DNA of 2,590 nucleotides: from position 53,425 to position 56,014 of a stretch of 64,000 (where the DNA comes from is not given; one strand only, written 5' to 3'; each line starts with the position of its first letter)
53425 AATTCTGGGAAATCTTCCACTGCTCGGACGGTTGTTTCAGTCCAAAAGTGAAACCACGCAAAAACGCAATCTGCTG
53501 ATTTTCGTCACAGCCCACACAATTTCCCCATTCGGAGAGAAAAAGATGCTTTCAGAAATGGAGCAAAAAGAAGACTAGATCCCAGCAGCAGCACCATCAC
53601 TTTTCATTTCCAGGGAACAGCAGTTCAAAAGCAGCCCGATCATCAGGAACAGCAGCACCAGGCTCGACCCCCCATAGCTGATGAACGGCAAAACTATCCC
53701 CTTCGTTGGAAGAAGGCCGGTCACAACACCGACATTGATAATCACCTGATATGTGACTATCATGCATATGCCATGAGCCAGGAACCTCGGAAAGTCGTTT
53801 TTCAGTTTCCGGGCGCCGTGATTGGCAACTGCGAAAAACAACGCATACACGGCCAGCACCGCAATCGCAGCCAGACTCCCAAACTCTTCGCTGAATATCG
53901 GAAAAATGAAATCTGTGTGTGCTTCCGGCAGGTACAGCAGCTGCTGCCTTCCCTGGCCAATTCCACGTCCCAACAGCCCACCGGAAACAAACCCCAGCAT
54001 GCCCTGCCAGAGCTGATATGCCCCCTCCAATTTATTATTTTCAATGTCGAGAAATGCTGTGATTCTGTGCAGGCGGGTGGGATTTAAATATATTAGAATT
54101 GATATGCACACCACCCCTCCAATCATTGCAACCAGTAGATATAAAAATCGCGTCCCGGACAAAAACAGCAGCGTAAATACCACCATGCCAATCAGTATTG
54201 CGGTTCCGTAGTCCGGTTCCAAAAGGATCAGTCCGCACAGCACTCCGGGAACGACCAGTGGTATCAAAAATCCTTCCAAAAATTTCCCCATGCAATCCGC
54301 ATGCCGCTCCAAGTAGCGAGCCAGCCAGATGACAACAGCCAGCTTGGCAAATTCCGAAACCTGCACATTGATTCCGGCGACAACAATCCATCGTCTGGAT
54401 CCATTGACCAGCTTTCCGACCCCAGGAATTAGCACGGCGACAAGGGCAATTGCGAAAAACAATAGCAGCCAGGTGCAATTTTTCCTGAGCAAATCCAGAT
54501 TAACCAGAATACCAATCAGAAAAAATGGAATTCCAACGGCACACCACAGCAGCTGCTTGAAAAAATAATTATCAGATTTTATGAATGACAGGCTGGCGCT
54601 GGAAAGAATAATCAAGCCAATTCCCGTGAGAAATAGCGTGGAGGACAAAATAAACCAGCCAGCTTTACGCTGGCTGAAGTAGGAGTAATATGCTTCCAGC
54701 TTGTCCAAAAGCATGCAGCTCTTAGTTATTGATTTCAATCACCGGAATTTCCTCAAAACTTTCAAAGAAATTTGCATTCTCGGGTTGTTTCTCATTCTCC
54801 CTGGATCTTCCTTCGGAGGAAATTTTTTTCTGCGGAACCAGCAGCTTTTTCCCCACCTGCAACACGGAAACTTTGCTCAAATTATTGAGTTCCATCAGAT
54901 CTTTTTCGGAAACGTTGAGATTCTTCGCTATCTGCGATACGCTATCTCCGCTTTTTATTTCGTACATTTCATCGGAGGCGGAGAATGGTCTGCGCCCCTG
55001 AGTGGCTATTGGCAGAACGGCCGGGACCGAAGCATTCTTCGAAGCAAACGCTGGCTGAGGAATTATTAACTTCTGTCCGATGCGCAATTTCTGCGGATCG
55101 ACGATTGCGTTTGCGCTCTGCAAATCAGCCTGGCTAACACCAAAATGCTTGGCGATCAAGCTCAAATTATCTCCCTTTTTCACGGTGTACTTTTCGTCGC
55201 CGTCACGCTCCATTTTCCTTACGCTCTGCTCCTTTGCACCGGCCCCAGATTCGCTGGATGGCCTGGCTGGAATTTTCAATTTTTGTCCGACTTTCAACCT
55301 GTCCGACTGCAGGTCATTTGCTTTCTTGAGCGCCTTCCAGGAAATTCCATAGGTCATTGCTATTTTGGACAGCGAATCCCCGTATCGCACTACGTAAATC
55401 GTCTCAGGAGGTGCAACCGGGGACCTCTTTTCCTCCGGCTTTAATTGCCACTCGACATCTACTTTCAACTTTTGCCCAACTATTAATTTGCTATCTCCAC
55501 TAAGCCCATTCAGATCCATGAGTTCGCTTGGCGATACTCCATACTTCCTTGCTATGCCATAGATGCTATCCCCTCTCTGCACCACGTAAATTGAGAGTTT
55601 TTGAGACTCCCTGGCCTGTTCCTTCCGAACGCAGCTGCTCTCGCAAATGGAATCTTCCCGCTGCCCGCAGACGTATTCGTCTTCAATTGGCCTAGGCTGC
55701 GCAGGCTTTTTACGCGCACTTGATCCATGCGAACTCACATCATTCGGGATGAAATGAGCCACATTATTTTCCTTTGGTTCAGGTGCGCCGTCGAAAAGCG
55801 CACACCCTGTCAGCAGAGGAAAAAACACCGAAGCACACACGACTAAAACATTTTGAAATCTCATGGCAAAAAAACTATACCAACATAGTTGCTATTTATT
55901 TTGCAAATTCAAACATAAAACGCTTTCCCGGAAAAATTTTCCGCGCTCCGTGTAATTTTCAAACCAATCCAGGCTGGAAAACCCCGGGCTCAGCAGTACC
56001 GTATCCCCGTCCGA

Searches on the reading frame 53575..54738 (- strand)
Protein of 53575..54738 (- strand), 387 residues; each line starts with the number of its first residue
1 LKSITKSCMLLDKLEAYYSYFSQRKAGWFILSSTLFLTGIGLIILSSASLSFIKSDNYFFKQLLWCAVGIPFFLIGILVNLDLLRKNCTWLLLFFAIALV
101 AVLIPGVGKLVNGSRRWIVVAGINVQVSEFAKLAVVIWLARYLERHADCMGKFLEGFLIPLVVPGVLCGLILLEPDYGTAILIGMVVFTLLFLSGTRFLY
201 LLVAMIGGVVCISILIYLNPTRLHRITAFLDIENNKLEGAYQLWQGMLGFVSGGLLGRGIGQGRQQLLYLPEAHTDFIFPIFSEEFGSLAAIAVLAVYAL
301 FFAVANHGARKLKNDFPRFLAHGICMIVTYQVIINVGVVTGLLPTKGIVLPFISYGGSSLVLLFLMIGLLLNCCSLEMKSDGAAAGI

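Call 47: search_protein_families(library=pfam, proteins=[window:53575-54738:-], max_evalue=0.01)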
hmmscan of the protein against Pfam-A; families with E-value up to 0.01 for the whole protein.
window:53575-54738:- (387 aa): 1 family
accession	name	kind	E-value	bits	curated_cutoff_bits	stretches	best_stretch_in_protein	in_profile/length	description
PF01098.24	FTSW_RODA_SPOVE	-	7.2e-87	292.1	26.4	1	34-373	7-350/356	Cell cycle protein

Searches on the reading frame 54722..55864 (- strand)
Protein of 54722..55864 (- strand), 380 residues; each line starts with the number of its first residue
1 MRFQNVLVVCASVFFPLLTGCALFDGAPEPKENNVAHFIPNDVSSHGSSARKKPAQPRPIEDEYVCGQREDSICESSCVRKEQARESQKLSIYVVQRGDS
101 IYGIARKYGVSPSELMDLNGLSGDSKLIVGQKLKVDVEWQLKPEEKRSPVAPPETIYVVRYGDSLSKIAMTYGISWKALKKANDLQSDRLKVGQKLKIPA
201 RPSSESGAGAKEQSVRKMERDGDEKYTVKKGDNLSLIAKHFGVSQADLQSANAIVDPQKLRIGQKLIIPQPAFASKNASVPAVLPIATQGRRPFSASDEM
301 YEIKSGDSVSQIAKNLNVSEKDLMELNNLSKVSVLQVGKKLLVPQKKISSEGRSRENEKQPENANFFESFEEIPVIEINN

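Call 47: search_protein_families(library=pfam, proteins=[window:54722-55864:-], max_evalue=0.01)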
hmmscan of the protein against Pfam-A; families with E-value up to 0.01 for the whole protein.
window:54722-55864:- (380 aa): 14 families
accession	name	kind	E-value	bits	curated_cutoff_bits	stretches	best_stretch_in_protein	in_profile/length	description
PF01476.26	LysM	-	7.8e-65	215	20.9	4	157-199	1-43/43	LysM domain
PF23473.1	LysM3_LYK4_5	-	3.1e-25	88.4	29.3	4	93-125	5-37/48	LYK4/5 LysM3 domain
PF23446.1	LysM1_NFP_LYK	-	2.8e-17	63.8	36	1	308-344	17-54/60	NFP/LYK LysM1 domain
PF23472.1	LysM2_CERK1_LYK3_4_5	-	7.6e-13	48.6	27.4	0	155-201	6-56/56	LYK3/4/5 LysM2 domain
PF23462.1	LysM3_NFP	-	3e-09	37.7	28.1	0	305-331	9-35/48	NFP LysM3 domain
PF23577.1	LysM_RLK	-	1.6e-08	34.9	27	0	300-324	2-25/44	LysM domain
PF22310.2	NMB0315_dom_I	-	0.00015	22.5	27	0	227-252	7-32/83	NMB0315-like, domain I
PF04225.17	LysM_OapA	-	0.00018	22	22.3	0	93-138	5-54/85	Opacity-associated protein A LysM-like domain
PF13518.12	HTH_28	-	0.00045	20.7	25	0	228-245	9-26/52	Helix-turn-helix domain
PF13384.12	HTH_23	-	0.00059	20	24.6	0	305-320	16-31/50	Homeodomain-like domain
PF23457.1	LysM2_NFP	-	0.00066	20.1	36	0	226-269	8-54/56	NFP LysM2 domain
PF13936.12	HTH_38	-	0.0018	18.4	27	0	96-113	18-35/44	Helix-turn-helix domain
PF02796.21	HTH_7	-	0.0034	17.9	23.8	0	304-319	19-34/45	Helix-turn-helix domain of resolvase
PF13542.12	HTH_Tnp_ISL3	-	0.006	16.5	27.4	0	304-321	25-41/51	Helix-turn-helix domain of transposase family ISL3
